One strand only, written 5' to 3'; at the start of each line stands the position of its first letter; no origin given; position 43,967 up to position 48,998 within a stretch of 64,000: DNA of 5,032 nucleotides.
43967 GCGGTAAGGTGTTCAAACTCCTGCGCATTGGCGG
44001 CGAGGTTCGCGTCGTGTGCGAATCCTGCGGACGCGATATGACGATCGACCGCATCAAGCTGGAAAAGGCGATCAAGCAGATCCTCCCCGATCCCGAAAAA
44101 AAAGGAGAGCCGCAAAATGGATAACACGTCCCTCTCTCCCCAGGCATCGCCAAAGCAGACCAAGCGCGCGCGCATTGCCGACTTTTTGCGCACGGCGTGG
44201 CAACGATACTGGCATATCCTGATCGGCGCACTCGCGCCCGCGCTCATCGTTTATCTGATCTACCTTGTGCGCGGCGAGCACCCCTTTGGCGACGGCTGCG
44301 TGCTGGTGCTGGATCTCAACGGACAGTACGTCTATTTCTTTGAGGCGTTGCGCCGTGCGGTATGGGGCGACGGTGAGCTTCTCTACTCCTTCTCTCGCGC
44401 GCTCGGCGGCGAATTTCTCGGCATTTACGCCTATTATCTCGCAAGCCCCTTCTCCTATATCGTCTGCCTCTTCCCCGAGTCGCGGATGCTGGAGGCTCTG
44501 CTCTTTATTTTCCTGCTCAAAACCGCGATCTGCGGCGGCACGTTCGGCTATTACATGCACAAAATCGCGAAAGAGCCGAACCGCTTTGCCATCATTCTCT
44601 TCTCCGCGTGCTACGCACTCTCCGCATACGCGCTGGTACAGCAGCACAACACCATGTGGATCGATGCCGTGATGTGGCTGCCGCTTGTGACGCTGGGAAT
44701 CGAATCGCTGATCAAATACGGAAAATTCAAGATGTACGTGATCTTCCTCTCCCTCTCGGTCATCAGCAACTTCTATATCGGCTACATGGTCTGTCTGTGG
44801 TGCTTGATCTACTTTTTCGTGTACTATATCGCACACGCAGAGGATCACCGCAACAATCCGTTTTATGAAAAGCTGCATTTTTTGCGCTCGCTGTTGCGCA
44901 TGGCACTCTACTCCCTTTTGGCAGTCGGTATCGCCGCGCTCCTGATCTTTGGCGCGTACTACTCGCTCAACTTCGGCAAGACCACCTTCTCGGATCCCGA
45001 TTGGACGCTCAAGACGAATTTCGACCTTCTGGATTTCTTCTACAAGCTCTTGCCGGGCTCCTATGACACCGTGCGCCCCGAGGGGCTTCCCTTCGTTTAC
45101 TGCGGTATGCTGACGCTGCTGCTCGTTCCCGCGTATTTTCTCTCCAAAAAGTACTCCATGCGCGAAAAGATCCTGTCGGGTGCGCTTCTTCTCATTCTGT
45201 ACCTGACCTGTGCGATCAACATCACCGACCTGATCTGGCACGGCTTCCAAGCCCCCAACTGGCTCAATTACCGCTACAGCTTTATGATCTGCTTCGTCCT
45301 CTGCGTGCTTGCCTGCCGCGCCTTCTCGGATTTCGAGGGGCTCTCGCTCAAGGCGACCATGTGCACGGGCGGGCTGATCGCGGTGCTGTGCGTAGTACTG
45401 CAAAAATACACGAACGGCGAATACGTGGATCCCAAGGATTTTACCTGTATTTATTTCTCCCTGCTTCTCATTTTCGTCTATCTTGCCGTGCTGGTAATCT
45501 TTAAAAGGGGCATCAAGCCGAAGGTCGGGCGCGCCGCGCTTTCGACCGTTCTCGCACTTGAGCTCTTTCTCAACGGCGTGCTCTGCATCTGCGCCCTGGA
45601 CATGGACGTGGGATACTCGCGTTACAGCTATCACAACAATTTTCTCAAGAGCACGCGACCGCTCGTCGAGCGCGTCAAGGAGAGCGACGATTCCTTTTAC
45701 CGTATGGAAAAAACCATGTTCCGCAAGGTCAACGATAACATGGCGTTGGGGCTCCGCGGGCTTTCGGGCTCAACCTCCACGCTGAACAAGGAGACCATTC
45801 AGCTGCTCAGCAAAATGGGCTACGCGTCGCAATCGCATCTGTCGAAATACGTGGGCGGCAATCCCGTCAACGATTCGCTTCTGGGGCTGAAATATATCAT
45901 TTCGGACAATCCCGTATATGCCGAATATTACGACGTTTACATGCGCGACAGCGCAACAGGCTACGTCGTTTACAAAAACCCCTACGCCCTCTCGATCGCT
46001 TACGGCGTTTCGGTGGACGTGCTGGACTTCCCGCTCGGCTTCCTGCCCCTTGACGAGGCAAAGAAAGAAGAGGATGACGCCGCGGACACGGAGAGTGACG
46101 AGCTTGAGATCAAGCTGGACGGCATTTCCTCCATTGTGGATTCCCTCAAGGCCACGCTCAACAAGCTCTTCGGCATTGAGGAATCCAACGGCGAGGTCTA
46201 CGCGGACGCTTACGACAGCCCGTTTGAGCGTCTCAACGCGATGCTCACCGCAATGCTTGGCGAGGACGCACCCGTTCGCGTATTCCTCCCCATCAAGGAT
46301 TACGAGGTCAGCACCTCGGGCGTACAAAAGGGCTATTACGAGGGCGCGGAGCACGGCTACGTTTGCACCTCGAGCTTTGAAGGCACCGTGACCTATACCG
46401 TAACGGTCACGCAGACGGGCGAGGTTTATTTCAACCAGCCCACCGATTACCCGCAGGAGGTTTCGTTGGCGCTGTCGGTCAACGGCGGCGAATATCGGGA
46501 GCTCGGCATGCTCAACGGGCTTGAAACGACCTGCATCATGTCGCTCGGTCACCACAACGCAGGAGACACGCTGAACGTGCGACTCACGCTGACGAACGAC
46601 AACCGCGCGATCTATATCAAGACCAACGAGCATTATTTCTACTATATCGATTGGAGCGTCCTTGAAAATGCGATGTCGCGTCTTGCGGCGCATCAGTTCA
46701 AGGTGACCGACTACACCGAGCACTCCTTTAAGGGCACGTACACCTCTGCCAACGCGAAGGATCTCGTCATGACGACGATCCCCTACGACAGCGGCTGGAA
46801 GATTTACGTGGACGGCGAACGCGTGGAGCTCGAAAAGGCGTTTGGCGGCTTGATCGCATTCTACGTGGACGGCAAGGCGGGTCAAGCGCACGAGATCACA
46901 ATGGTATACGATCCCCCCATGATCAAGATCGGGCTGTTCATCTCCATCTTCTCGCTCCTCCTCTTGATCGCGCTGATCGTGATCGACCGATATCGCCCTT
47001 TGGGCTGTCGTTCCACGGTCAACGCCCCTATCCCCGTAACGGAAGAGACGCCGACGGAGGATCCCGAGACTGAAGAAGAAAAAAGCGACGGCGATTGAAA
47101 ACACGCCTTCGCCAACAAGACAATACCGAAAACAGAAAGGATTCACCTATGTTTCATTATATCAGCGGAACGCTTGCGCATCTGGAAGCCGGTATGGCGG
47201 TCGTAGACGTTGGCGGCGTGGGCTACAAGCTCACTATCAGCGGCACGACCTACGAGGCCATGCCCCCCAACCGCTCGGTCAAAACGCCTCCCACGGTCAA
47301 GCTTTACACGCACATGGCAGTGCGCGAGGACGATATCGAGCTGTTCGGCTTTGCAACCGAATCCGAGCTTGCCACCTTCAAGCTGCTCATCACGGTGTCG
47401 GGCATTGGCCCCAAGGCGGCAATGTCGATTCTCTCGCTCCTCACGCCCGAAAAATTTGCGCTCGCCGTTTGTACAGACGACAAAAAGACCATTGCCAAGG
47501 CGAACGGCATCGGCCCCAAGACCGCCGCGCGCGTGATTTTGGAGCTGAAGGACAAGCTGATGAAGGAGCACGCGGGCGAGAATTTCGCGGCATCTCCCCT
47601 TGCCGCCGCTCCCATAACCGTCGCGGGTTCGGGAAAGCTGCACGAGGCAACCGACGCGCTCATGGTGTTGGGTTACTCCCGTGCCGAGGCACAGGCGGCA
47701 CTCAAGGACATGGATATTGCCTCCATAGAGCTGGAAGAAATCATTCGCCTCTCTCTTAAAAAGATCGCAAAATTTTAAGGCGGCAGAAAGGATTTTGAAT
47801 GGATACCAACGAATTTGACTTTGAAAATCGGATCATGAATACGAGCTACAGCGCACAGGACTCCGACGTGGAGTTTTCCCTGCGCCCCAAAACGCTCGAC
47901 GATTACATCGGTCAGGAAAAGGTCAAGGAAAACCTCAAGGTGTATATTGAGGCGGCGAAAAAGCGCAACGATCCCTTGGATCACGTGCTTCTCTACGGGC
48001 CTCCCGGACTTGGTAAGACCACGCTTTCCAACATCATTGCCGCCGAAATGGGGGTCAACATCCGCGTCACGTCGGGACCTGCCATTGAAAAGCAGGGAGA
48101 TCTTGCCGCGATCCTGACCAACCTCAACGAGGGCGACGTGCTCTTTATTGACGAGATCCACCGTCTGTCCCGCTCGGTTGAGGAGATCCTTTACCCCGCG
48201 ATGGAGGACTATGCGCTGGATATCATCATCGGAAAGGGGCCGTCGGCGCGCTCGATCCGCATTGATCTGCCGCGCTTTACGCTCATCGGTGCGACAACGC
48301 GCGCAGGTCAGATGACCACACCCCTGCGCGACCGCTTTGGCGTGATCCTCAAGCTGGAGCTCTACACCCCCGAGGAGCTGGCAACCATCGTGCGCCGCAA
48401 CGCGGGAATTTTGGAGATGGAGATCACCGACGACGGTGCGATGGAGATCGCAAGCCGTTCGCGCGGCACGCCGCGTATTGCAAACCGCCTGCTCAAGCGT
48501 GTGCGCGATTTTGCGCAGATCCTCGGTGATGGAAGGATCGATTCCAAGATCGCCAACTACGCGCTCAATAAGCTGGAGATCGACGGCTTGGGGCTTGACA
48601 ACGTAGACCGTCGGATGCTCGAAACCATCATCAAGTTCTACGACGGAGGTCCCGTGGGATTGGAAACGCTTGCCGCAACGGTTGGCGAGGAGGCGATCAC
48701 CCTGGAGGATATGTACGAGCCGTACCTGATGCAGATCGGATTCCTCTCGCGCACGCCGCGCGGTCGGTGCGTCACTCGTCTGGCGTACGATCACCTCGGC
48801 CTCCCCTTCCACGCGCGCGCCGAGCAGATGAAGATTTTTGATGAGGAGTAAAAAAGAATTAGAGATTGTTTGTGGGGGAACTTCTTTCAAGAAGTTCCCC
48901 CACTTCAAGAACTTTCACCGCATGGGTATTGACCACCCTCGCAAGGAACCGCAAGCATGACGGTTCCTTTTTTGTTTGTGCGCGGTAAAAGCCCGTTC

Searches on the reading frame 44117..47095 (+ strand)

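Call 38: search_protein_families(library=pfam, proteins=[window:44117-47095:+])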
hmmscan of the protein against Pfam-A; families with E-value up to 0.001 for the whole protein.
window:44117-47095:+ (993 aa): 1 family
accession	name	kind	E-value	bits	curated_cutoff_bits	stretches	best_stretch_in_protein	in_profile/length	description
PF09586.16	YfhO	-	8.9e-173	577.2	28.5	2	40-640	4-603/835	Bacterial membrane protein YfhO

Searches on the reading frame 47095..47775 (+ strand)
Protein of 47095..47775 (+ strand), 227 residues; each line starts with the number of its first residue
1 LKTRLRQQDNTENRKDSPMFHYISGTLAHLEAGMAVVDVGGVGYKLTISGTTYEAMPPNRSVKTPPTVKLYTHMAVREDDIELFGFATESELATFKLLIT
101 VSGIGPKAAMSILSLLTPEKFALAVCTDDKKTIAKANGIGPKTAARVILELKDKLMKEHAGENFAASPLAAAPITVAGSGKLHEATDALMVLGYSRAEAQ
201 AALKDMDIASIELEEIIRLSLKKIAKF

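Call 38: search_protein_families(library=pfam, proteins=[window:47095-47775:+])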
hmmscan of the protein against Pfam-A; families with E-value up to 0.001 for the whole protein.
window:47095-47775:+ (227 aa): 4 families
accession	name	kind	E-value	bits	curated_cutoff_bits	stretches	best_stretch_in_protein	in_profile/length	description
PF01330.27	RuvA_N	-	3e-20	72.5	23.6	1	19-85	1-61/61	RuvA N terminal domain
PF14520.12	HHH_5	-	2.7e-15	57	27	1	95-153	1-57/57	Helix-hairpin-helix domain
PF07499.19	RuvA_C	-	4.7e-10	40.2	24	1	182-224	3-46/47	RuvA, C-terminal domain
PF00633.29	HHH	-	5e-07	29.7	24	0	93-114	8-29/30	Helix-hairpin-helix motif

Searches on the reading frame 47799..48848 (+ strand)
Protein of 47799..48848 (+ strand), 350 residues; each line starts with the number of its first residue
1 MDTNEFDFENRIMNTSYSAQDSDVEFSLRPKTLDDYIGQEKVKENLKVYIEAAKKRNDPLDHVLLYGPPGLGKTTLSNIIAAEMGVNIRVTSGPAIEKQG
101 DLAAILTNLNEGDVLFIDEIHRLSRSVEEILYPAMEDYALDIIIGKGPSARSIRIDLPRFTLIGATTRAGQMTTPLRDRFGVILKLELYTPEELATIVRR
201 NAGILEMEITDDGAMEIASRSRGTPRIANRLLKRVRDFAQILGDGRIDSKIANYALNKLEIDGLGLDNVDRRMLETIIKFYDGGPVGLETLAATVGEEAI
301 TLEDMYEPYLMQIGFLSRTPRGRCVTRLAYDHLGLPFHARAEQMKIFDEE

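Call 38: search_protein_families(library=pfam, proteins=[window:47799-48848:+])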
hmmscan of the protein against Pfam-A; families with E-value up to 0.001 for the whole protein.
window:47799-48848:+ (350 aa): 12 families
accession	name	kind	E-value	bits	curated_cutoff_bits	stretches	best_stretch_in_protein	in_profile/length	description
PF05496.18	RuvB_N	-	1.7e-84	281.8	27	1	28-186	1-159/159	Holliday junction DNA helicase RuvB P-loop domain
PF17864.7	AAA_lid_4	-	1e-32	112.1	27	1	189-262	1-74/74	RuvB AAA lid domain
PF05491.19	RuvB_C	-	6.1e-23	81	24.7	1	264-333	2-71/72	RuvB C-terminal winged helix domain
PF00004.35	AAA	-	5e-21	75.9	21.2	1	63-187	1-130/131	ATPase family associated with various cellular activities (AAA)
PF07728.20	AAA_5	-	3e-10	40.7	22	1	62-180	1-139/139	AAA domain (dynein-related subfamily)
PF01078.27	Mg_chelatase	-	6.9e-05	22.8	20.3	0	34-81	3-43/207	Magnesium chelatase, subunit ChlI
PF13191.12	AAA_16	-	9e-05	23.5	32.6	0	38-87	4-51/167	AAA ATPase domain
PF06068.19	TIP49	-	0.00024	20.8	23.8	0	34-91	24-81/347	TIP49 P-loop domain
PF05673.19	DUF815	-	0.00027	20.6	23.8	0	30-119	24-115/249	Protein of unknown function (DUF815)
PF14532.12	Sigma54_activ_2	-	0.0006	20.5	25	1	38-131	2-89/138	Sigma-54 interaction domain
PF13173.12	AAA_14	-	0.00073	20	27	0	63-142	5-93/129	AAA domain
PF13401.12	AAA_22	-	0.00076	20.2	27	0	63-83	8-28/130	AAA domain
